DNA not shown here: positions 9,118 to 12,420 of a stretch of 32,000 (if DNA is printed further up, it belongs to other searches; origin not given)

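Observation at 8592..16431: Tightly packed five-gene membrane block: SPase-I fusion, DUF1266-like, rhomboid, TM-anchored SF2 helicase, TPR-like anchor protein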

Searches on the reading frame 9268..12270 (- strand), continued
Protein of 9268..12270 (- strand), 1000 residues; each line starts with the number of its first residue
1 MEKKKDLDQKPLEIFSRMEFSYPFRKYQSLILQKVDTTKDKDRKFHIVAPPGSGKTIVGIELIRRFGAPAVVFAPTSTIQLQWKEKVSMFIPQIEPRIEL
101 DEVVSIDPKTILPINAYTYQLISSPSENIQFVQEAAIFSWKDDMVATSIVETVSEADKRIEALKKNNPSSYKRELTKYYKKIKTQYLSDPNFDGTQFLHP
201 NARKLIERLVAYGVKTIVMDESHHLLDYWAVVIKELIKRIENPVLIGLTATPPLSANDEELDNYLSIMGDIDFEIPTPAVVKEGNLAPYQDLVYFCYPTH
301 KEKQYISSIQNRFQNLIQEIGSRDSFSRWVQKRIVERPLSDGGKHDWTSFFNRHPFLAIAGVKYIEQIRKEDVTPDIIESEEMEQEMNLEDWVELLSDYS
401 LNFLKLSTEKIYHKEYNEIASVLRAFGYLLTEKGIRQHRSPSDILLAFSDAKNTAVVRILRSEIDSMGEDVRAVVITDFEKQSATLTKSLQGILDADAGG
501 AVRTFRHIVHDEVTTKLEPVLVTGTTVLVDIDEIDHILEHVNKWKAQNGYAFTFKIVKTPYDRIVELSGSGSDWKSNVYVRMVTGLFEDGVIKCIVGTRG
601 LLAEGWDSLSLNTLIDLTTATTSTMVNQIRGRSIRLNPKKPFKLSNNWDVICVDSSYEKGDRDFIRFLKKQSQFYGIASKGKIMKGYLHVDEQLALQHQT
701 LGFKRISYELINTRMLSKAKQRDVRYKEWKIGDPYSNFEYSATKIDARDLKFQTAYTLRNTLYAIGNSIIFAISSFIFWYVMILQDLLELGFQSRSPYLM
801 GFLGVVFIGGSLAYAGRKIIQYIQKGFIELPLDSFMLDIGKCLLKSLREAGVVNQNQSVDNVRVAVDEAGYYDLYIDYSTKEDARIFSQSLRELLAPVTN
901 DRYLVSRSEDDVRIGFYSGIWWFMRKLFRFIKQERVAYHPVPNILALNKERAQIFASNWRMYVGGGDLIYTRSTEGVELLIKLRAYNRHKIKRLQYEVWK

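Call 53: search_dna_similar(query=window:9268-12270:-, collection=phages, mode=protein, max_evalue=0.00001, max_rows=10)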
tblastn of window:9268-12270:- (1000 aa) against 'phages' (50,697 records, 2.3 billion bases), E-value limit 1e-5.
Records with a match: 2; places in all: 2; records where one place covers at least 80% of the query: 2.
Best place of each record, by identity: <60% 2.
By first word of the organism name: Bacteriophage 2.
By host as written in the record: - 2.
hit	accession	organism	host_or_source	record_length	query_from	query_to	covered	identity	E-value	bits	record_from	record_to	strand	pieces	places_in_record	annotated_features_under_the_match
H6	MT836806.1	Bacteriophage sp.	human fecal samples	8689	18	964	95%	23.9%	9e-56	217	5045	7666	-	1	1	record has no annotation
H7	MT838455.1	Bacteriophage sp.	human fecal samples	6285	18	964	95%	23.6%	7e-51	202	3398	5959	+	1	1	record has no annotation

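Call 56: find_encoding_contigs(protein=P0013, flank=5000, max_places=1)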
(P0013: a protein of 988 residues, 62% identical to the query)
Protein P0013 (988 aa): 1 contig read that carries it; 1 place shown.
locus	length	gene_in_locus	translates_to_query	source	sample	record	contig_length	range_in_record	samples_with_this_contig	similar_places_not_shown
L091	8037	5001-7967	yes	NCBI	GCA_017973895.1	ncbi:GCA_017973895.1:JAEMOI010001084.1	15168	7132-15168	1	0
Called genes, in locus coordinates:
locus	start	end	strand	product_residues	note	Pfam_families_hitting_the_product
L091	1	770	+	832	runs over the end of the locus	PF01326:PPDK_N, PF00391:PEP-utilizers, PF02896:PEP-utilizers_C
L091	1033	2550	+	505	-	-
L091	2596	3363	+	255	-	PF01145:Band_7, PF13421:Band_7_1 (weak)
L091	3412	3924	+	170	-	-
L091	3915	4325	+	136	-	-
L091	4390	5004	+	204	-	PF01694:Rhomboid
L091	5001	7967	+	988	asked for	PF00270:DEAD (faint), PF04851:ResIII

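Call 57: find_encoding_contigs(protein=P0024, flank=5000, max_places=1)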
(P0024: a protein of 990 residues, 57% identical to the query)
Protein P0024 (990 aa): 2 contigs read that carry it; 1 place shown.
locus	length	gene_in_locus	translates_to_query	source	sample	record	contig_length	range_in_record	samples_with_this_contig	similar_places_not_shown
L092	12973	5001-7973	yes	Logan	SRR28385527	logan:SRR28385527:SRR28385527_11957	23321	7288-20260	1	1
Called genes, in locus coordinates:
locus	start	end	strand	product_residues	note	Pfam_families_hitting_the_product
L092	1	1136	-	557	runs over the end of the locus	PF00753:Lactamase_B, PF12706:Lactamase_B_2 (weak), PF07521:RMMBL (faint), PF22505:RNase_J_b_CASP, PF17770:RNase_J_C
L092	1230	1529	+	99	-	PF01883:FeS_assembly_P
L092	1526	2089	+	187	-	-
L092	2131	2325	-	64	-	-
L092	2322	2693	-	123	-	PF06414:Zeta_toxin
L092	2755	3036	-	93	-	PF06414:Zeta_toxin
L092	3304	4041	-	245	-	-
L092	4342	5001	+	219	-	PF01694:Rhomboid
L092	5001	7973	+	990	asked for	PF00270:DEAD (faint), PF04851:ResIII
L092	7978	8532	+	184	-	PF14512:TM1586_NiRdase (faint), PF00881:Nitroreductase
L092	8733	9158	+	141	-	PF18075:FtsX_ECD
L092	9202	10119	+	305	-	PF18911:PKD_4, PF00801:PKD (faint)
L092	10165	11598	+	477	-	-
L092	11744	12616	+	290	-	PF01699:Na_Ca_ex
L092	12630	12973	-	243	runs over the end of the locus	-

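Call 58: find_encoding_contigs(protein=P0030, flank=5000, max_places=1)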
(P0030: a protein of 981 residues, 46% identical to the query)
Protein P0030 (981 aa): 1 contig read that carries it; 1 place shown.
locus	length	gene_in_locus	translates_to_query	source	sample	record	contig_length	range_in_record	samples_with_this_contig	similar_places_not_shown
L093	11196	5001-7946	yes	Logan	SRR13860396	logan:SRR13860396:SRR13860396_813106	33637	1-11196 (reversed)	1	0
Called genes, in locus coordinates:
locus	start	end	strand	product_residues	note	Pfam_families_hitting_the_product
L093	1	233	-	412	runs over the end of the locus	PF01041:DegT_DnrJ_EryC1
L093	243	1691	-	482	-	PF08245:Mur_ligase_M, PF02875:Mur_ligase_C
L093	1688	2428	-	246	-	PF00561:Abhydrolase_1, PF12146:Hydrolase_4, PF12697:Abhydrolase_6, PF00561:Abhydrolase_1 (weak)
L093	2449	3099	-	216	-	PF13462:Thioredoxin_4, PF13098:Thioredoxin_2, PF01323:DSBA, PF13743:Thioredoxin_5 (weak)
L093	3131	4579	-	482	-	PF00929:RNase_T, PF13482:RNase_H_2 (faint), PF01541:GIY-YIG (weak), PF27096:UvrC_M, PF27115:Cho_C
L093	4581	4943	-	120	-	PF00072:Response_reg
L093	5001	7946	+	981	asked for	PF00270:DEAD (faint), PF04851:ResIII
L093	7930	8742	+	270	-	-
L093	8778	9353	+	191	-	PF04011:LemA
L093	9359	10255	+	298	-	-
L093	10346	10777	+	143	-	PF02325:CCB3_YggT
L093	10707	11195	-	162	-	?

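Call 59: find_encoding_contigs(protein=P0035, flank=5000, max_places=1)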
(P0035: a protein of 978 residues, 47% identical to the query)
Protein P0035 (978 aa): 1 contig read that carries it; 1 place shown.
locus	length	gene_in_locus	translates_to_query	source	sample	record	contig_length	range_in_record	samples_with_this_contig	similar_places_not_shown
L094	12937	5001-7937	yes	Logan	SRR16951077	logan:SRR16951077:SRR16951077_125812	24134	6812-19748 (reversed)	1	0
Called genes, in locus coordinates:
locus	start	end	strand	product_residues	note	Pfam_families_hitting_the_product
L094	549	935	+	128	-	-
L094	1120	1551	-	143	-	PF13673:Acetyltransf_10, PF00583:Acetyltransf_1, PF13508:Acetyltransf_7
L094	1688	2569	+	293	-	-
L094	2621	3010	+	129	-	PF00293:NUDIX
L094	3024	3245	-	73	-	-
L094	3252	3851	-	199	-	PF02589:LUD_dom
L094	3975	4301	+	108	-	PF01638:HxlR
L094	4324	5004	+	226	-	PF01694:Rhomboid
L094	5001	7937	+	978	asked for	PF00270:DEAD (faint), PF04851:ResIII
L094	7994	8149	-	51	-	-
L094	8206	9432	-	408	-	-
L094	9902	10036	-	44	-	-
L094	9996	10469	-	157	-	PF00578:AhpC-TSA, PF08534:Redoxin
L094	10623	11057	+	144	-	-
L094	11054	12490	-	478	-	PF17202:sCache_3_3 (faint), PF00672:HAMP (weak), PF00512:HisKA, PF02518:HATPase_c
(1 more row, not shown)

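Call 74: search_protein_families(library=pfam, proteins=[L052:2153-4573:+, L006:1886-2383:-, L084:6104-6883:-, L084:10669-11322:-, L093:7930-8742:+, L092:3304-4041:-], max_evalue=0.01)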
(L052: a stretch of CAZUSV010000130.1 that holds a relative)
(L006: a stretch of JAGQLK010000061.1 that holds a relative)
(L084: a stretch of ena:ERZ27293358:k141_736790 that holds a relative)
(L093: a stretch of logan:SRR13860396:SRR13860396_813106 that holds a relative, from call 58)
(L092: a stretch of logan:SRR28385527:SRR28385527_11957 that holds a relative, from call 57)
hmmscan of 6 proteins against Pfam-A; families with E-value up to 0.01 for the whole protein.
L052:2153-4573:+ (806 aa): 4 families
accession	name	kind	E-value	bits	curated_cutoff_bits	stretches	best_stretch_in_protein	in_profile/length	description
PF00563.25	EAL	-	3.1e-61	207.2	31.3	1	546-780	2-234/236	EAL domain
PF00717.28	Peptidase_S24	-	1.3e-10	41.4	23.3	1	45-128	31-114/116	Peptidase S24-like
PF17231.7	DUF5305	-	1.1e-06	28.7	29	1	317-527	18-217/217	Family of unknown function (DUF5305)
PF10502.14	Peptidase_S26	-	0.0038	17.6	22.9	1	48-91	22-71/168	Signal peptidase, peptidase S26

L006:1886-2383:- (165 aa): 2 families
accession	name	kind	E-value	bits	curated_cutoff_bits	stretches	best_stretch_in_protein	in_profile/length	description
PF10502.14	Peptidase_S26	-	4e-31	108.7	22.9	1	23-164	11-164/168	Signal peptidase, peptidase S26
PF00717.28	Peptidase_S24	-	2.9e-09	37.1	23.3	1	39-95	39-93/116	Peptidase S24-like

L084:6104-6883:- (259 aa): 1 family
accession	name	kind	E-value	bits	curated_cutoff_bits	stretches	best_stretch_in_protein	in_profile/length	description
PF07615.16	Ykof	-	0.0074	17.2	21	0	94-129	42-77/81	YKOF-related Family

L084:10669-11322:- (217 aa): 0 families

L093:7930-8742:+ (270 aa): 0 families

L092:3304-4041:- (245 aa): 0 families

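Call 77: search_protein_families(library=phrogs, proteins=[window:9268-12270:-], max_evalue=0.001)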
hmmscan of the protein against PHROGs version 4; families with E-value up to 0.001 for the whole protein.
window:9268-12270:- (1000 aa): 2 families
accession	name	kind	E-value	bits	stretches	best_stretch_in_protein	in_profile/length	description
phrog_16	-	DNA, RNA and nucleotide metabolism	4e-22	79.3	1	19-290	268-451/986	DNA helicase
phrog_62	-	DNA, RNA and nucleotide metabolism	2.1e-08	33.1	1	16-252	689-849/1881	DNA helicase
